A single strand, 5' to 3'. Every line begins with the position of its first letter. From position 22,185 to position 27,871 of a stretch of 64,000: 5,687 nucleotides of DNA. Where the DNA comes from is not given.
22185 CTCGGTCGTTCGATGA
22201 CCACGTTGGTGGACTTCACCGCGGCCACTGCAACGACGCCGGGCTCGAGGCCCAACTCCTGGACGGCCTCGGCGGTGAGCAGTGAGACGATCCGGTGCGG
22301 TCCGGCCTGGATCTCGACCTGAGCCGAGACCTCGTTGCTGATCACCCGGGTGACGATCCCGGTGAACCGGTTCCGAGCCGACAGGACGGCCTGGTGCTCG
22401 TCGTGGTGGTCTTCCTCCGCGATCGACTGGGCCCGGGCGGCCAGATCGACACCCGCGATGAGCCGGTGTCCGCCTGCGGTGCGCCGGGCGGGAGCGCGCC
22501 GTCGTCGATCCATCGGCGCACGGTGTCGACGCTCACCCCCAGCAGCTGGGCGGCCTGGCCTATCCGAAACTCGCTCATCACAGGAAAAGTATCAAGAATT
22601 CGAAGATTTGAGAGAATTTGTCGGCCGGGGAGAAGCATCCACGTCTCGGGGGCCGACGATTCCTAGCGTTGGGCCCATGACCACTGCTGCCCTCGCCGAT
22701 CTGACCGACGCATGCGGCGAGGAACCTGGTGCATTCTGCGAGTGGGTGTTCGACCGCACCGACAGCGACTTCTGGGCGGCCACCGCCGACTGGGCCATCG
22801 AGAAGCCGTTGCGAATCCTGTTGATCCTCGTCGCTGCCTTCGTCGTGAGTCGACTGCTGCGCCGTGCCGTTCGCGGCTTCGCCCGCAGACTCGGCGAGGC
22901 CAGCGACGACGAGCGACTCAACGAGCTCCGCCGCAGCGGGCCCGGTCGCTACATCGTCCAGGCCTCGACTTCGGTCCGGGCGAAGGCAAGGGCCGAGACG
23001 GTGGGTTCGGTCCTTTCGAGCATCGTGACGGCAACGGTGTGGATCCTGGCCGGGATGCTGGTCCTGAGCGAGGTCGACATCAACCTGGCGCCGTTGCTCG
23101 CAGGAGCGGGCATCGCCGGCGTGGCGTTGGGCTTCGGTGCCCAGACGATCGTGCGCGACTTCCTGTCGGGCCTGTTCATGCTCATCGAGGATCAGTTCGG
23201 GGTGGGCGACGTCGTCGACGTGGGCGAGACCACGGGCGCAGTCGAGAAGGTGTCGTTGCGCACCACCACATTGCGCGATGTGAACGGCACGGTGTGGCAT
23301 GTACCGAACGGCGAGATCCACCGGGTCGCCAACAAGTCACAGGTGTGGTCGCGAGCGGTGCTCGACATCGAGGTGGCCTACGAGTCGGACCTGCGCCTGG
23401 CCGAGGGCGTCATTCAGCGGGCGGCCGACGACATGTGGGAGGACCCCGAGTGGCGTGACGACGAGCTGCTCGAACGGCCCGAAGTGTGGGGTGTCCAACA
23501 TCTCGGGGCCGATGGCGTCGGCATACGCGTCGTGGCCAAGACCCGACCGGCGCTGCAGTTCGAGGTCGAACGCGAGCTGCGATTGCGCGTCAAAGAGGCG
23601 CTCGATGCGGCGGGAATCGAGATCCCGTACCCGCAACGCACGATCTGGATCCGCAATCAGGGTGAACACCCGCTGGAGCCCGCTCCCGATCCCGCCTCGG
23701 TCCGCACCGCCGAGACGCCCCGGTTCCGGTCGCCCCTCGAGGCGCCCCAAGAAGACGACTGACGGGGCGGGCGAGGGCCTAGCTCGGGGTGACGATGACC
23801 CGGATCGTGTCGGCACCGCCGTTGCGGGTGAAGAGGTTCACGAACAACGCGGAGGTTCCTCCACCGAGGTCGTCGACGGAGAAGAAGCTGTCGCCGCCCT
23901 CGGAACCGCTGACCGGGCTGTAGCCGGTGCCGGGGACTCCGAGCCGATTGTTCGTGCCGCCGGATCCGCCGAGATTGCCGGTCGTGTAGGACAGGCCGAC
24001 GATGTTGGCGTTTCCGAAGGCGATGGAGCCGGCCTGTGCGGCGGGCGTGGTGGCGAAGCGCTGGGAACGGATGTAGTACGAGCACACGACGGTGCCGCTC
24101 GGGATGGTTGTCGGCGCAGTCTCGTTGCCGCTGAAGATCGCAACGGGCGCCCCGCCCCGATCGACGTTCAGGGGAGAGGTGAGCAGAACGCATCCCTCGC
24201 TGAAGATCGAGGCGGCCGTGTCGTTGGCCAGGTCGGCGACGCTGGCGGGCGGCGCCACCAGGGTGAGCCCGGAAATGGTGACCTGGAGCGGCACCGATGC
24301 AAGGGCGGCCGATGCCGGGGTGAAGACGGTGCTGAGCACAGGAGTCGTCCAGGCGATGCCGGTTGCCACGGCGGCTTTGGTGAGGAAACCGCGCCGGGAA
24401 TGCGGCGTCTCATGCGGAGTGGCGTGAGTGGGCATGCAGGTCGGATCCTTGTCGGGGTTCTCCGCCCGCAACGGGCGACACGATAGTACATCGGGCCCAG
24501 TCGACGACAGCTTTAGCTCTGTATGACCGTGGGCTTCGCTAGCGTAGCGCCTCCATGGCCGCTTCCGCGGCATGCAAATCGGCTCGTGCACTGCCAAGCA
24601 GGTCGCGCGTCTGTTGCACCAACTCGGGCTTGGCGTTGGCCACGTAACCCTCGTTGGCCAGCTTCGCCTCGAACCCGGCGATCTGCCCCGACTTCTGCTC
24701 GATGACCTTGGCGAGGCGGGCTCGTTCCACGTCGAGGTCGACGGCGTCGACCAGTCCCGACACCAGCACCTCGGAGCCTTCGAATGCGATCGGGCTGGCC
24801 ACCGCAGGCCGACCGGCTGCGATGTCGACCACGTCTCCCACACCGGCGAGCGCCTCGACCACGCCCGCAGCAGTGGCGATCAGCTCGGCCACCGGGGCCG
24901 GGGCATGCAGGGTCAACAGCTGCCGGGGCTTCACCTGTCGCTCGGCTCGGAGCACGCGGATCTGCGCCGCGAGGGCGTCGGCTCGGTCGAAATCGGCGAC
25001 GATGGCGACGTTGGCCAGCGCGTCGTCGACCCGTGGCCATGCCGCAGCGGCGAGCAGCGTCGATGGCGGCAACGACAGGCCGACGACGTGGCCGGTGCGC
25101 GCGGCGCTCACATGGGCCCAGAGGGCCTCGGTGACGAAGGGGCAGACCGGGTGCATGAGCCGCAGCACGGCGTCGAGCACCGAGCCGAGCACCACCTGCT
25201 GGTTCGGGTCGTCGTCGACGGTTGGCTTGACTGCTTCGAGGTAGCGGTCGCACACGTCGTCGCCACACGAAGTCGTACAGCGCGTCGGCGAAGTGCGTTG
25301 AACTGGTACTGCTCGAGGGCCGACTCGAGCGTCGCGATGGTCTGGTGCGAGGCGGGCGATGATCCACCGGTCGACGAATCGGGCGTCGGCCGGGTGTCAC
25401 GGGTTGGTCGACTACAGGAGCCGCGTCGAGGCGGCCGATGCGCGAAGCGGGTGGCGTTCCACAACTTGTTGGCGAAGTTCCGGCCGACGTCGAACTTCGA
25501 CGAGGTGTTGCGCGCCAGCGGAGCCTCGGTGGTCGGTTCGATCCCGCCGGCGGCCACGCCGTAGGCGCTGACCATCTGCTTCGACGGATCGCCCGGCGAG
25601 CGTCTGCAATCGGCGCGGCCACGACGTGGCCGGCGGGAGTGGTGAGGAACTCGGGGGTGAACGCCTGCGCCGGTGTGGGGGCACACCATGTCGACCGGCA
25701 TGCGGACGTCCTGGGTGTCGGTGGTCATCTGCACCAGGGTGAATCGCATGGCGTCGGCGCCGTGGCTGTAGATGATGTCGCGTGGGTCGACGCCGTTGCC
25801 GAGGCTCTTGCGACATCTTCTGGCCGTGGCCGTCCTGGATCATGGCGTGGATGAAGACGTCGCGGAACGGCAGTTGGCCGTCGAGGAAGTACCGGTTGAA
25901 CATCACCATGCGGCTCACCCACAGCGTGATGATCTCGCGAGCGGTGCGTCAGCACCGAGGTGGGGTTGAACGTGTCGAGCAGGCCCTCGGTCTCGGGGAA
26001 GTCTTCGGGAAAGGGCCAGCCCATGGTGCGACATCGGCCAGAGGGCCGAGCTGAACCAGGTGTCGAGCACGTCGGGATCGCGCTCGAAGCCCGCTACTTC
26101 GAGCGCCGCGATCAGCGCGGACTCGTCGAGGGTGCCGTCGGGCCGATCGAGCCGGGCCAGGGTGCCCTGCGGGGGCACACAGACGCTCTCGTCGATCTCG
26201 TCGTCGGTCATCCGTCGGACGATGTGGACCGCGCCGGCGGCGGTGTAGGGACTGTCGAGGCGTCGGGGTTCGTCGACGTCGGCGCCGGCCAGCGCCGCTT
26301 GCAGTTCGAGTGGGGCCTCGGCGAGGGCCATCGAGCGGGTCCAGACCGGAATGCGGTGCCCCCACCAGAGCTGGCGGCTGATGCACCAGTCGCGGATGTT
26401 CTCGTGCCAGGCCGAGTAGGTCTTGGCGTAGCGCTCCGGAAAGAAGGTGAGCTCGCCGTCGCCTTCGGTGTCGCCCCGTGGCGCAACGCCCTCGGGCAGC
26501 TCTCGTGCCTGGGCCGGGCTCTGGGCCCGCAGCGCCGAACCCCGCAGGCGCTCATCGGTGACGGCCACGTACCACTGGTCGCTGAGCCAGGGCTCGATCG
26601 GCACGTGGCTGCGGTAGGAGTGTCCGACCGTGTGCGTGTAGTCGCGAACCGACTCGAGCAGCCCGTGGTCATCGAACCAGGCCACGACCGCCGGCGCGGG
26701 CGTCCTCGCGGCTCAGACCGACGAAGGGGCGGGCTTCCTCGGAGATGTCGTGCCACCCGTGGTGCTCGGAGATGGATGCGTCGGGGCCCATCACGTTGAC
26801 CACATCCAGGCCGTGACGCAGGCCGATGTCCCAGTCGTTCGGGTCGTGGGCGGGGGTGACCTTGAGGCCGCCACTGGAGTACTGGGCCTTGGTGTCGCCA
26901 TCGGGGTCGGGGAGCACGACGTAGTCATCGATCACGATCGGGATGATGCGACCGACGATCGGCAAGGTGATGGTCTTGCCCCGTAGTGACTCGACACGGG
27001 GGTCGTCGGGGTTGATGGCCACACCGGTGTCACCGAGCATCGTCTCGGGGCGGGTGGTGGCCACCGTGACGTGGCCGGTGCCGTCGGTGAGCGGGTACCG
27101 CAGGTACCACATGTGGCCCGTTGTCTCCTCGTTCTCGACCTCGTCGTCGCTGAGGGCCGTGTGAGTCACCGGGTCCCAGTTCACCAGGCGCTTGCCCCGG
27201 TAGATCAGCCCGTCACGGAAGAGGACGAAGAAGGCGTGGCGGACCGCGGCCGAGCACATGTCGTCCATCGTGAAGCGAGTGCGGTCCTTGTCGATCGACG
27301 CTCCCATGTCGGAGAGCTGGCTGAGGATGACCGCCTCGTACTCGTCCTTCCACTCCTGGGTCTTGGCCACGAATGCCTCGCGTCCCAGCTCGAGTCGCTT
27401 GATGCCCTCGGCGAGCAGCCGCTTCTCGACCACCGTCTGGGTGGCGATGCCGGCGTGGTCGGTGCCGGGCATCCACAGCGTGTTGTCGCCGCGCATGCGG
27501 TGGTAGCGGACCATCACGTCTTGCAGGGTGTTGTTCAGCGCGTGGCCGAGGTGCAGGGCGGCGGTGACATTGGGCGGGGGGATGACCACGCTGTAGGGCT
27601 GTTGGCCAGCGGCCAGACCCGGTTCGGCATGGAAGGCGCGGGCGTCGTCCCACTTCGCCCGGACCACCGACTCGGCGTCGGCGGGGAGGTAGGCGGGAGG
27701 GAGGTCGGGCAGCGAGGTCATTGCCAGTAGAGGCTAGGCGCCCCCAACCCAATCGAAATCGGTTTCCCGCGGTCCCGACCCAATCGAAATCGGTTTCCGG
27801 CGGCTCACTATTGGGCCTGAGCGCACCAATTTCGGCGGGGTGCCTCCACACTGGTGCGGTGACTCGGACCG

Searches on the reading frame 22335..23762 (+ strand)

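Call 67: search_protein_families(library=pfam, proteins=[window:22335-23762:+], max_evalue=0.00001)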
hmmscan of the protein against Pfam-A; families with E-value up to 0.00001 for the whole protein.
window:22335-23762:+ (475 aa): 3 families
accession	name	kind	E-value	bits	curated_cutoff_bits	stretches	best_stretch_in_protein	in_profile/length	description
PF00924.24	MS_channel_2nd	-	6e-18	65.2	20.2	1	271-333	1-65/68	Mechanosensitive ion channel, beta-domain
PF21082.3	MS_channel_3rd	-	2.9e-13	50.5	21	1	342-430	2-88/88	Mechanosensitive ion channel MscS, C-terminal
PF21088.3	MS_channel_1st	-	1.8e-08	34.6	23.1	1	230-270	2-42/42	Mechanosensitive ion channel, transmembrane helices 2/3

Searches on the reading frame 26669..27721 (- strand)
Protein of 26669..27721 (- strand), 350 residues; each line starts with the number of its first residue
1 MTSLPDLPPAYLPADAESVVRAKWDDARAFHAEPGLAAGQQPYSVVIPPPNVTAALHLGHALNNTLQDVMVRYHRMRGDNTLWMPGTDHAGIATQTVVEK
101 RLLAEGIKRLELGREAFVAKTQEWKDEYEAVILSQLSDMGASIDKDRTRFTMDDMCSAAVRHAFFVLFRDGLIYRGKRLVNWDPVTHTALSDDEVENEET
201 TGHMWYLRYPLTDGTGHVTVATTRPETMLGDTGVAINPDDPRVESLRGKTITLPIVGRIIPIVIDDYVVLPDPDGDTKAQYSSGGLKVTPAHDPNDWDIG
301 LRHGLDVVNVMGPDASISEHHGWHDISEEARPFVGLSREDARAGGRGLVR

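Call 67: search_protein_families(library=pfam, proteins=[window:26669-27721:-], max_evalue=0.00001)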
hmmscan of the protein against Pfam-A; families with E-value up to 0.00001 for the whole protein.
window:26669-27721:- (350 aa): 3 families
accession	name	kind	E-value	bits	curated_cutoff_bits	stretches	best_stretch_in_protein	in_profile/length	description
PF00133.28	tRNA-synt_1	-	3.1e-57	194.6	22.7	1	22-201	4-184/414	tRNA synthetases class I (I, L, M and V)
PF09334.17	tRNA-synt_1g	-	4.5e-10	39.3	20.1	1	50-197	8-137/391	tRNA synthetases class I (M)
PF13603.12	tRNA-synt_1_2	-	1.4e-07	31.6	25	0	248-317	86-146/185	Leucyl-tRNA synthetase, editing domain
